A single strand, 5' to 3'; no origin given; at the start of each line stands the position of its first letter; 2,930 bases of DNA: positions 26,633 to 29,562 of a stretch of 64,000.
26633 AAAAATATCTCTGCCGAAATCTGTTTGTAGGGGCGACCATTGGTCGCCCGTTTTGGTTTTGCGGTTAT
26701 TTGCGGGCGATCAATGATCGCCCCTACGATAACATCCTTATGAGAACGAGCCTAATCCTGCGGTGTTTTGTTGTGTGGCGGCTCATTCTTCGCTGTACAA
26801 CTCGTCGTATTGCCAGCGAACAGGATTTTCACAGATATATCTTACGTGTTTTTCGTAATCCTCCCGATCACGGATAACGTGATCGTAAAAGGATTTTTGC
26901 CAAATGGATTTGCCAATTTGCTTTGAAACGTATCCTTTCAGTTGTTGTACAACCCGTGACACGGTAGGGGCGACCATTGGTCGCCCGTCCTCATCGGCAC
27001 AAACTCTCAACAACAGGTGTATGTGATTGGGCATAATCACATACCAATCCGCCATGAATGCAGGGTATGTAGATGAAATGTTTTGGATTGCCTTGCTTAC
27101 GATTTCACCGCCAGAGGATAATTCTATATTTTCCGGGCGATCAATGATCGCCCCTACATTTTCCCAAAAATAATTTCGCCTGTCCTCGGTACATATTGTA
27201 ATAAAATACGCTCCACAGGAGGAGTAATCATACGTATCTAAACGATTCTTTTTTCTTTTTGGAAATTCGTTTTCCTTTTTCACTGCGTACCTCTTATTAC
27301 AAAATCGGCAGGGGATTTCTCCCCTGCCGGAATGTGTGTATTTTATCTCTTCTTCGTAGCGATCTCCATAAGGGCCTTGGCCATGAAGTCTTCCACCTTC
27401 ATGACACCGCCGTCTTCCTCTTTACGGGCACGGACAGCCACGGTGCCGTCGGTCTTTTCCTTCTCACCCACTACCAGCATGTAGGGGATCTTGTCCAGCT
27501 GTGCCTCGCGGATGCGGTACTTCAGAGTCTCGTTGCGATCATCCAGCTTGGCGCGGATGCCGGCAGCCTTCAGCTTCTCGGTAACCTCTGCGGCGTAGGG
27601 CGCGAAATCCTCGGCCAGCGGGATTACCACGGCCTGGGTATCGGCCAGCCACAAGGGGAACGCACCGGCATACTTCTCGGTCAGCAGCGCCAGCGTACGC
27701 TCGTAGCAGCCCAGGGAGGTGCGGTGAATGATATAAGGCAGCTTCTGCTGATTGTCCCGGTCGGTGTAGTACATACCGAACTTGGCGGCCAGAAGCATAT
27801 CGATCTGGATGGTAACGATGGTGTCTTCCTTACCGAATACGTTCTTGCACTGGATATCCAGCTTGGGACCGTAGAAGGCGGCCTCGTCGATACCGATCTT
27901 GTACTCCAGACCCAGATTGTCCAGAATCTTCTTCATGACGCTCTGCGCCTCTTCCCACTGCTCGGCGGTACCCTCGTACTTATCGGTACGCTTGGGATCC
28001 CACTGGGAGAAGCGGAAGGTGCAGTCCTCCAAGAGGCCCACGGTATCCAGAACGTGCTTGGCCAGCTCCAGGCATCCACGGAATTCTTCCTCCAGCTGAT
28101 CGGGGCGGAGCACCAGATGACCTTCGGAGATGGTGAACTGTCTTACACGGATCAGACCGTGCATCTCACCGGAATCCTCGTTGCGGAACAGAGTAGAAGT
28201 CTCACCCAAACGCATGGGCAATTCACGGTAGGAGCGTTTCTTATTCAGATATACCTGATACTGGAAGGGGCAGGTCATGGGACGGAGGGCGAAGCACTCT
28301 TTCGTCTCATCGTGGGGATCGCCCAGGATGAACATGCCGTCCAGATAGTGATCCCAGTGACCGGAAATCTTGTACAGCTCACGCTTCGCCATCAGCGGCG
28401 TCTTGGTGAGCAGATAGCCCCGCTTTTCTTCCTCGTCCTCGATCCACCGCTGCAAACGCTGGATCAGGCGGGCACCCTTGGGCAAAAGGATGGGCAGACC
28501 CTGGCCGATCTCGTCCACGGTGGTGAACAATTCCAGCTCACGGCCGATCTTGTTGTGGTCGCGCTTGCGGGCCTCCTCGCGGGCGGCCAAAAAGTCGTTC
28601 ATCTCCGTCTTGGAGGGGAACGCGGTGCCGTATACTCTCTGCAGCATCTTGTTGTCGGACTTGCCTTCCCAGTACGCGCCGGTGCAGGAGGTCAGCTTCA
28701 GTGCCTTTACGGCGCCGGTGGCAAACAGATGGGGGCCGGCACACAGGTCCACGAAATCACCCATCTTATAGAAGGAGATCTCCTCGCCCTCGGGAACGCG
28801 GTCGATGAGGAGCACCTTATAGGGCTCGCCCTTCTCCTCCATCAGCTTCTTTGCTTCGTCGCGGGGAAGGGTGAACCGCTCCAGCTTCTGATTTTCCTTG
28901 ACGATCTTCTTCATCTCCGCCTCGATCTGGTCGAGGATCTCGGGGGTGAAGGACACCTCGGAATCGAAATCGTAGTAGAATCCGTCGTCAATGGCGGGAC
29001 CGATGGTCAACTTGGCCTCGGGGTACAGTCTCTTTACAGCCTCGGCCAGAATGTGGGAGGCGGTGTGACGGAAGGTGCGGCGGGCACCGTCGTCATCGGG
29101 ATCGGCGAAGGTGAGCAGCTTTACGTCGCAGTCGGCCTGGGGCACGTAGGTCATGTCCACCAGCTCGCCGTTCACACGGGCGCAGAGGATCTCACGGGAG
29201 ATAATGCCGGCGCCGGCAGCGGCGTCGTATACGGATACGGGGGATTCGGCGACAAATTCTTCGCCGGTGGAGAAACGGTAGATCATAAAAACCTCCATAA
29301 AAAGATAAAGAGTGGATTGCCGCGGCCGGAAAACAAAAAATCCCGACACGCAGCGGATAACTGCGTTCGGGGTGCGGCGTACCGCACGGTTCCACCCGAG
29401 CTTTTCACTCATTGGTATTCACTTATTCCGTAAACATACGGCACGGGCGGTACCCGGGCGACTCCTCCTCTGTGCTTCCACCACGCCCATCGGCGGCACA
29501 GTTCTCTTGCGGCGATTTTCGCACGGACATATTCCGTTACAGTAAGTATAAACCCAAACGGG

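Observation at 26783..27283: RAYT gene carries, in frame, exact copies of the two REPs that sit just outside it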

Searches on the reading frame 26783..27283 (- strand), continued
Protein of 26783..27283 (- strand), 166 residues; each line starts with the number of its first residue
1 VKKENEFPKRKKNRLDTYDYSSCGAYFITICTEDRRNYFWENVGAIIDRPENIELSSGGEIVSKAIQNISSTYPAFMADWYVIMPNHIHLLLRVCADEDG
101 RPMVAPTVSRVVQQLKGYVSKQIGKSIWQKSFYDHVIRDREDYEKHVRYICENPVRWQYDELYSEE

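Call 41: get_annotated_region(hit=H4, flank=2000)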
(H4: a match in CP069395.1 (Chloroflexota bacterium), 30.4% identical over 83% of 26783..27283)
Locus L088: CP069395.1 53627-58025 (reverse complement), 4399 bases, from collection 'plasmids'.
description: Chloroflexota bacterium strain ZRK35 plasmid plas-ZRK, complete sequence
organism: Chloroflexota bacterium (NCBI taxid 2026724)
taxonomy: Bacteria; Chloroflexota; ; ; ; ; Chloroflexota bacterium
host: -; source: single cell,cold seep; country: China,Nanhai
typing (MOB-suite, as given by PLSDB): non-mobilizable
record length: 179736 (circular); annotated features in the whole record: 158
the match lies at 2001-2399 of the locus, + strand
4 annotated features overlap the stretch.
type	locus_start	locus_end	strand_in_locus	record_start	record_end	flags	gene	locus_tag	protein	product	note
CDS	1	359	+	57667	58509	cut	-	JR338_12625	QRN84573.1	hypothetical protein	-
CDS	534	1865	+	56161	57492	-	-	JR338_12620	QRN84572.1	hypothetical protein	-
CDS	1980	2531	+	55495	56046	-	-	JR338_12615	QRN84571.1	transposase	-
CDS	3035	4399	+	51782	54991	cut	-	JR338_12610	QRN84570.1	tetratricopeptide repeat protein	-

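Call 54: fold_search(model_id=the predicted structure, library=pdb)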
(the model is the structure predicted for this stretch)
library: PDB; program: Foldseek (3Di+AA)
matches with E <= 10: 830; with E <= 0.001: 30
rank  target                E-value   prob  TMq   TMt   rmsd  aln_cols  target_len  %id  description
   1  4er8_A                2.0e-07  1.00  0.62  0.63   3.2       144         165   24  Structure of the REP associates tyrosine transposase bound to a REP hairpin (released 2012-08-15)
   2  2xm3_A                8.6e-06  1.00  0.46  0.59   7.0       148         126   14  Deinococcus radiodurans ISDra2 Transposase Left end DNA complex (released 2010-10-13)
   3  2xma_A                1.4e-05  1.00  0.47  0.55   7.5       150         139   13  DEINOCOCCUS RADIODURANS ISDRA2 TRANSPOSASE RIGHT END DNA COMPLEX (released 2010-10-13)
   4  2xm3_C                1.9e-05  1.00  0.47  0.59   6.6       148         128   14  Deinococcus radiodurans ISDra2 Transposase Left end DNA complex (released 2010-10-13)
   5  2a6m_B                2.4e-05  1.00  0.46  0.51   8.8       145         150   13  Crystal Structure of the ISHp608 Transposase (released 2005-10-25)
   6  2xma_E                2.7e-05  1.00  0.47  0.54   7.5       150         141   13  DEINOCOCCUS RADIODURANS ISDRA2 TRANSPOSASE RIGHT END DNA COMPLEX (released 2010-10-13)
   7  2vjv_A                3.1e-05  1.00  0.46  0.59   7.6       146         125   12  Crystal structure of the IS608 transposase in complex with left end 26-mer DNA hairpin and a 6-mer DNA representing th (released 2008-02-19)
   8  2xqc_D                3.3e-05  1.00  0.46  0.56   9.0       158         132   15  DEINOCOCCUS RADIODURANS ISDRA2 TRANSPOSASE COMPLEXED WITH LEFT END RECOGNITION AND CLEAVAGE SITE AND ZN (released 2010-10-13)
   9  2xo6_D                4.2e-05  1.00  0.45  0.57   9.0       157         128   15  DEINOCOCCUS RADIODURANS ISDRA2 TRANSPOSASE Y132F MUTANT COMPLEXED WITH LEFT END RECOGNITION AND CLEAVAGE SITE (released 2010-10-13)
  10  2vic_A                4.4e-05  1.00  0.45  0.49  13.8       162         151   12  CRYSTAL STRUCTURE OF THE ISHP608 TRANSPOSASE IN COMPLEX with Left end 26- mer DNA and manganese (released 2008-02-19)
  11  6fi8_B                4.7e-05  1.00  0.46  0.58   8.2       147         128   13  Crystal structure of the IS608 transposase in complex with left end 29-mer DNA hairpin and a 6-mer DNA representing th (released 2018-03-28)
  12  2xma_B                5.3e-05  1.00  0.47  0.56   7.5       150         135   13  DEINOCOCCUS RADIODURANS ISDRA2 TRANSPOSASE RIGHT END DNA COMPLEX (released 2010-10-13)
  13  2vju_B                6.0e-05  1.00  0.44  0.53   8.4       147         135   13  Crystal structure of the IS608 transposase in complex with the complete Right end 35-mer DNA and manganese (released 2008-02-19)
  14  2xo6_A                6.4e-05  1.00  0.45  0.54   6.9       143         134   13  DEINOCOCCUS RADIODURANS ISDRA2 TRANSPOSASE Y132F MUTANT COMPLEXED WITH LEFT END RECOGNITION AND CLEAVAGE SITE (released 2010-10-13)
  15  2a6o_A                6.4e-05  1.00  0.44  0.47  11.2       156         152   15  Crystal Structure of the ISHp608 Transposase in Complex with Stem-loop DNA (released 2005-10-25)
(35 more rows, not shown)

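Call 57: get_annotated_region(hit=H23, flank=1000)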
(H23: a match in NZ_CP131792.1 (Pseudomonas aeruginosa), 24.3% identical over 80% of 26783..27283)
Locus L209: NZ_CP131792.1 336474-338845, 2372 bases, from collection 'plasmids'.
description: Pseudomonas aeruginosa strain 2014S05-249 plasmid p2014S05-249-1, complete sequence
organism: Pseudomonas aeruginosa (NCBI taxid 287)
taxonomy: Bacteria; Pseudomonadota; Gammaproteobacteria; Pseudomonadales; Pseudomonadaceae; Pseudomonas; Pseudomonas aeruginosa
host: -; source: Homo sapiens,culture,blood; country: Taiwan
typing (MOB-suite, as given by PLSDB): conjugative; replicon rep_cluster_322; relaxase MOBH; mating-pair formation MPF_G
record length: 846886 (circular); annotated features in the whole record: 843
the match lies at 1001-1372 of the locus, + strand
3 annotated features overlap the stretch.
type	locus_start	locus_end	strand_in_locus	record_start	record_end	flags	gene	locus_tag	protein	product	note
CDS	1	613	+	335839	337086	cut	-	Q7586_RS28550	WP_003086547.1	ribonucleotide-diphosphate reductase subunit beta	GO:0009263 - deoxyribonucleotide biosynthetic process [Evidence IEA]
CDS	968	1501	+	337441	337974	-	-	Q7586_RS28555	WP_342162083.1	transposase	-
CDS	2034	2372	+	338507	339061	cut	-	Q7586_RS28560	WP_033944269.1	Bro-N domain-containing protein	-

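Call 58: get_annotated_region(hit=H25, flank=1000)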
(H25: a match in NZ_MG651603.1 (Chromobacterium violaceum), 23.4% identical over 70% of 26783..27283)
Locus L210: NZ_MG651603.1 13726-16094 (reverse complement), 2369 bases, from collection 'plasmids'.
description: Chromobacterium violaceum strain ATCC 12472 plasmid pChV1, complete sequence
organism: Chromobacterium violaceum (NCBI taxid 536)
taxonomy: Bacteria; Pseudomonadota; Betaproteobacteria; Neisseriales; Chromobacteriaceae; Chromobacterium; Chromobacterium violaceum
host: -; source: Malaysia; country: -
typing (MOB-suite, as given by PLSDB): non-mobilizable
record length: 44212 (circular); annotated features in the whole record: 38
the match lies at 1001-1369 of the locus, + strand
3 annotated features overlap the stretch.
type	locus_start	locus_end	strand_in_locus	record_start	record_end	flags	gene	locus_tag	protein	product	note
CDS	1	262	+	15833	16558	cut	-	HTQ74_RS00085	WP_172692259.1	hypothetical protein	-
CDS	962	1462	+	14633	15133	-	-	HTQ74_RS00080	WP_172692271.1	transposase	-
CDS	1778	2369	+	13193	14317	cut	-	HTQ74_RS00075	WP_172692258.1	hypothetical protein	-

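Call 59: get_annotated_region(hit=H24, flank=1000)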
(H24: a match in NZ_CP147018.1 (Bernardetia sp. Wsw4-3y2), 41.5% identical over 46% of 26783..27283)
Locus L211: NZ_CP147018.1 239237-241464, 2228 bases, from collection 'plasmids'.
description: Bernardetia sp. Wsw4-3y2 plasmid plasmd1, complete sequence
organism: Bernardetia sp. Wsw4-3y2 (NCBI taxid 3127471)
taxonomy: Bacteria; Bacteroidota; Cytophagia; Cytophagales; Bernardetiaceae; Bernardetia; Bernardetia sp. Wsw4-3y2
host: -; source: Red alga,Red algae; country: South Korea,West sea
typing (MOB-suite, as given by PLSDB): non-mobilizable
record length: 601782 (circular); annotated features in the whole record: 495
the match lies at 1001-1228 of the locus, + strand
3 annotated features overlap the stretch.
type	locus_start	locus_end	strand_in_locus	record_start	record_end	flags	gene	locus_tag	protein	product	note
CDS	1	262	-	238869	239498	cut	-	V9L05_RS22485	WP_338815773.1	GNAT family N-acetyltransferase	-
CDS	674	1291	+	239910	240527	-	-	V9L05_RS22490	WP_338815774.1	transposase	GO:0006313 - DNA transposition [Evidence IEA]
CDS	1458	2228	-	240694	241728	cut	-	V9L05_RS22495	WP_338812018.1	ISAs1 family transposase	-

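Call 66: search_protein_representatives(protein=window:26783-27283:-)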
Query: 166 residues. Proteins with E-value up to 0.001 (for the whole library): 21272; up to 1e-10: 7148; up to 1e-30: 210. The best 150 are listed.
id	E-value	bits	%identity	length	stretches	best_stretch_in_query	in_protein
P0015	1.9e-80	284.6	73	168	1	3-166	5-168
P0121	8.5e-64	230.5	62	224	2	36-165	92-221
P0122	1.1e-54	200.9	61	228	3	104-165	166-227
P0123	1.5e-50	187.4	66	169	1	42-166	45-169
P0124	2.9e-50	186.4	61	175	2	42-163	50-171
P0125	9.0e-50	184.8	56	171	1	8-166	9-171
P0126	1.2e-49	184.4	71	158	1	16-134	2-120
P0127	2.2e-47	177.1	68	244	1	5-127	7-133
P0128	3.7e-47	176.3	52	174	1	5-164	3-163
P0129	3.3e-46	173.2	54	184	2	4-107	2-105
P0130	9.0e-45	168.5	48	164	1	6-159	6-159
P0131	7.0e-44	165.6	57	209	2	54-164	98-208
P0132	1.7e-43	164.4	52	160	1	5-165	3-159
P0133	2.3e-43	164.0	54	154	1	7-163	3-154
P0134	3.0e-43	163.6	49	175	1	6-166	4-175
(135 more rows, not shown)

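Call 77: find_homologous_proteins(query=L082:1995-2501:+, max_evalue=0.00001)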
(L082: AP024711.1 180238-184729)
Query L082:1995-2501:+ (168 aa): 3935 proteins with E <= 0.00001 among 3965 candidates; the best 120 are listed.
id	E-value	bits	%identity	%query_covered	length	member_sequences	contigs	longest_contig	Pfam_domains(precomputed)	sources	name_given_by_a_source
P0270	2.8e-111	387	100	99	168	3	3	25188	PF01797.22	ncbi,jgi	jgi:REP element-mobilizing transposase RayT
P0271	4.0e-87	308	80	99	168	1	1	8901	-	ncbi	-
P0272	6.7e-86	304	80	100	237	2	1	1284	PF01797.22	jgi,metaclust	metaclust:\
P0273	6.0e-83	295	76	99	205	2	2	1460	PF01797.22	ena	-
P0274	1.2e-81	290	75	99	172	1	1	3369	PF01797.22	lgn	-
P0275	2.7e-76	273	69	99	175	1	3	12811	PF01797.22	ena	-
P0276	3.4e-75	269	94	74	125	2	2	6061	-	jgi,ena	-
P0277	1.9e-66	241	62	100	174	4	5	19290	-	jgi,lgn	-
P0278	4.2e-64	233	62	99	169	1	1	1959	-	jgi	jgi:putative transposase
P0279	7.5e-64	232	60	100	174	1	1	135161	-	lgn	-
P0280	8.2e-64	232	60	99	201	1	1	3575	-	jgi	jgi:putative transposase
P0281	3.6e-60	220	59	99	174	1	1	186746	PF01797.22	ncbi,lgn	-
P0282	5.3e-58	213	44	98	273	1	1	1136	PF01797.22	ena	-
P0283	2.5e-55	205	57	95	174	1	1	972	PF01797.22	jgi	jgi:REP element-mobilizing transposase RayT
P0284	5.6e-53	197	52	98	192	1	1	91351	PF01797.22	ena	-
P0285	6.2e-53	197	50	99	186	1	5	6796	PF01797.22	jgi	jgi:REP element-mobilizing transposase RayT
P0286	7.5e-53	197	57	93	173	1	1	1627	PF01797.22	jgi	-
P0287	3.6e-52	194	51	97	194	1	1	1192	PF01797.22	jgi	-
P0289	4.8e-52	194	55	94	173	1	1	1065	PF01797.22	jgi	jgi:putative transposase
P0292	2.3e-51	192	49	96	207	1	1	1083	PF01797.22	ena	-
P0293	2.7e-51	191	51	98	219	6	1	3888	PF01797.22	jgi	-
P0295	6.1e-51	190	49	95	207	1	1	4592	PF01797.22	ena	-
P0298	1.1e-50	189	50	98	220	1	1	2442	PF01797.22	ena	-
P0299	1.9e-50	189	51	96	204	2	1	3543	PF01797.22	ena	-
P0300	2.1e-50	189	49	96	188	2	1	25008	PF01797.22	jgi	-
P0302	3.7e-50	188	49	98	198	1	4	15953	PF01797.22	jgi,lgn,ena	jgi:putative transposase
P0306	8.1e-50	187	51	96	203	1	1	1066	PF01797.22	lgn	-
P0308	1.1e-49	186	46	95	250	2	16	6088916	PF01797.22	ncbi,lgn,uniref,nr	ncbi:uncharacterized protein sS8_3174 [Methylocaldum marinum]|uniref:Transposase IS200-like domain-c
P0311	1.9e-49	185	48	98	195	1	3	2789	PF01797.22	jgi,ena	-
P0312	1.9e-49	185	49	95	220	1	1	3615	PF01797.22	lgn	-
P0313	2.0e-49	185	45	95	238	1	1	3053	PF01797.22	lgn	-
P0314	2.1e-49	185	51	97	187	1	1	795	PF01797.22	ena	-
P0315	2.2e-49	185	44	98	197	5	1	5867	PF01797.22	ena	-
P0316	2.5e-49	185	48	96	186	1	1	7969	PF01797.22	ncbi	-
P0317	2.7e-49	185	50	98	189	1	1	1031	PF01797.22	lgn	-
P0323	3.3e-49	185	48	94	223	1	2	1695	PF01797.22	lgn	-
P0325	4.1e-49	184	46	96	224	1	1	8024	PF01797.22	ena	-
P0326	4.4e-49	184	48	98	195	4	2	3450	PF01797.22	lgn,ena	-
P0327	4.5e-49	184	48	98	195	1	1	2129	PF01797.22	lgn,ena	-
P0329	4.6e-49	184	47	92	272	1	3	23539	PF01797.22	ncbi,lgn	-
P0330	4.7e-49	184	53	95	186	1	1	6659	PF01797.22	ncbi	-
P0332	5.6e-49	184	51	96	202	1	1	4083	PF01797.22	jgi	jgi:putative transposase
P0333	6.2e-49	184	52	97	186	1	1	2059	PF01797.22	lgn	-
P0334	6.3e-49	184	49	96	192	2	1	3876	PF01797.22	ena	-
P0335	6.4e-49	184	48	99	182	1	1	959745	PF01797.22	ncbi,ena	-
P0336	7.9e-49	183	51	96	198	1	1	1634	PF01797.22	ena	-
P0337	9.9e-49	183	49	95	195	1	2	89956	PF01797.22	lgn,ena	-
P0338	1.0e-48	183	48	96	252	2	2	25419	PF01797.22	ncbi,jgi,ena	-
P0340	1.1e-48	183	46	95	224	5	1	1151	PF01797.22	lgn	-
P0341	1.1e-48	183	47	99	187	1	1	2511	PF01797.22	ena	-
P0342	1.3e-48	183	50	95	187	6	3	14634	PF01797.22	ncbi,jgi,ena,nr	ncbi:MAG: transposase [bacterium (Candidatus Stahlbacteria) CG08_land_8_20_14_0_20_40_26]|nr:MAG: tr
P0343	1.3e-48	183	48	95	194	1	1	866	PF01797.22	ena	-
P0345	1.7e-48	182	48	95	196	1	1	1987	PF01797.22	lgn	-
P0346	1.9e-48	182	49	93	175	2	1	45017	PF01797.22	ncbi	-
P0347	2.0e-48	182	50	96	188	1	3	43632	PF01797.22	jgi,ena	jgi:REP element-mobilizing transposase RayT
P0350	2.7e-48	182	49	99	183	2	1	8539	PF01797.22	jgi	jgi:putative transposase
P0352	3.1e-48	181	49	96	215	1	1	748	PF01797.22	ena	-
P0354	3.3e-48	181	43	97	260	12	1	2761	PF01797.22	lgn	-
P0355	3.4e-48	181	45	95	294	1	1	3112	PF01797.22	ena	-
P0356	3.5e-48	181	49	98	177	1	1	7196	PF01797.22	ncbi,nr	ncbi:transposase [bacterium]|nr:MAG: transposase [bacterium]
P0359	4.9e-48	181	43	99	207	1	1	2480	PF01797.22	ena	-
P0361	5.5e-48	181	51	96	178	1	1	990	PF01797.22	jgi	jgi:putative transposase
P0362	6.2e-48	181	47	99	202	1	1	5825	PF01797.22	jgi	-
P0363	8.4e-48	180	46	96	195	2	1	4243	PF01797.22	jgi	-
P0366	9.3e-48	180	46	98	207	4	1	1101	PF01797.22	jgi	jgi:putative transposase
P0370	1.1e-47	180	50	98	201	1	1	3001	PF01797.22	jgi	jgi:REP element-mobilizing transposase RayT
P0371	1.2e-47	180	47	97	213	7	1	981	PF01797.22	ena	-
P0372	1.2e-47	180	42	96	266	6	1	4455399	PF01797.22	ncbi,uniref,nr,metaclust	ncbi:transposase [Desulfococcus multivorans]|uniref:transposase n=1 Tax=Desulfococcus multivorans Ta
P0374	1.3e-47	180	47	97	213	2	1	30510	PF01797.22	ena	-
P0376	1.5e-47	179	49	98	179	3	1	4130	PF01797.22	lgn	-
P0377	1.5e-47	179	44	98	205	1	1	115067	PF01797.22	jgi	-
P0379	1.5e-47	179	43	96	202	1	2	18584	PF01797.22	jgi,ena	jgi:REP element-mobilizing transposase RayT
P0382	1.8e-47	179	45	95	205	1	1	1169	PF01797.22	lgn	-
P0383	2.0e-47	179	42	96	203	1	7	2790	PF01797.22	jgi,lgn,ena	jgi:REP element-mobilizing transposase RayT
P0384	2.0e-47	179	45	97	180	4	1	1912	PF01797.22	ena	-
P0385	2.1e-47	179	50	96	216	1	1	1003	PF01797.22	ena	-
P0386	2.1e-47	179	49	94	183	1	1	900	PF01797.22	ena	-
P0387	2.2e-47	179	52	95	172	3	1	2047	PF01797.22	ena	-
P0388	2.3e-47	179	42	96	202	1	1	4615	PF01797.22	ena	-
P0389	2.4e-47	179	45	97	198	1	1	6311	PF01797.22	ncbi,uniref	ncbi:transposase [Desulfococcus sp.]|uniref:transposase n=1 Tax=Desulfococcus sp. TaxID=2025834 RepI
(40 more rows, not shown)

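Call 79: find_encoding_contigs(protein=P0308, flank=3000, max_places=1)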
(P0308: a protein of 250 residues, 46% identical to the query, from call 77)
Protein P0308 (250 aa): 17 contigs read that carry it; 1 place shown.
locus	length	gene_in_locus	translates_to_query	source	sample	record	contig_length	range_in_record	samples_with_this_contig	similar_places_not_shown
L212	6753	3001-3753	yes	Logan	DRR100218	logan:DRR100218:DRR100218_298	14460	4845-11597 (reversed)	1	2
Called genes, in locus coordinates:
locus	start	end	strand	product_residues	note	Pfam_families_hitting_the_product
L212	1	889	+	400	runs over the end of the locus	PF12161:HsdM_N, PF02384:N6_Mtase, PF01170:UPF0020 (weak), PF05175:MTS (weak)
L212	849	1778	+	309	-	-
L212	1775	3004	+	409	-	PF01420:Methylase_S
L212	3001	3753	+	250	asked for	PF01797:Y1_Tnp (faint)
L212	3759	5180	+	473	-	PF04326:SLFN_AlbA_2, PF13749:HATPase_c_4, PF12802:MarR_2 (weak), PF13412:HTH_24 (weak), PF25212:HVO_A0114 (weak)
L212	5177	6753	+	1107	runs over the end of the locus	PF04313:HSDR_N, PF04851:ResIII, PF18766:SWI2_SNF2, PF22679:T1R_D3-like, PF11867:T1RH-like_C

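Call 80: find_encoding_contigs(protein=P0285, flank=3000, max_places=1)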
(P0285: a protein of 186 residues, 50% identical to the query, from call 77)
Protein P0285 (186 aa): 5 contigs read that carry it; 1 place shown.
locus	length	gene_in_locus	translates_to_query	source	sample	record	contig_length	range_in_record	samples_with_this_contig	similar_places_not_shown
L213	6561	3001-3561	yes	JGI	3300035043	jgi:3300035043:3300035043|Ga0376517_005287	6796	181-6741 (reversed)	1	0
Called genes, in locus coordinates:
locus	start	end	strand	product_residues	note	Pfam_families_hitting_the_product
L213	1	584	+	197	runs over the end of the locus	PF02384:N6_Mtase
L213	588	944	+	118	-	PF05635:23S_rRNA_IVP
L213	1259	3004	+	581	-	PF01420:Methylase_S, PF04480:DUF559, PF18741:MTES_1575 (weak), PF01420:Methylase_S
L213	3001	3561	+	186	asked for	PF01797:Y1_Tnp (faint)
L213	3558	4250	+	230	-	PF04313:HSDR_N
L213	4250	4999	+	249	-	-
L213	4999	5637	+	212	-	PF14487:DarT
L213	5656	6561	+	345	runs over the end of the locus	PF01661:Macro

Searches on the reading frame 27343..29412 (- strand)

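Call 52: search_protein_families(library=pfam, proteins=[window:27343-29412:-], max_evalue=0.01)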
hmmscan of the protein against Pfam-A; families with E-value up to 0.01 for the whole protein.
window:27343-29412:- (689 aa): 3 families
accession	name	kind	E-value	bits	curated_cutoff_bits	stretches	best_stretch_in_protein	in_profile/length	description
PF00587.30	tRNA-synt_2b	-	2.6e-36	125.8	29.3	1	368-581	5-179/179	tRNA synthetase class II core domain (G, H, P, S and T)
PF03129.25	HGTP_anticodon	-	1.8e-25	89.3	21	1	593-679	1-90/94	Anticodon binding domain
PF07973.19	tRNA_SAD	-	3.9e-13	49.6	24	1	212-261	1-44/44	Threonyl and Alanyl tRNA synthetase second additional domain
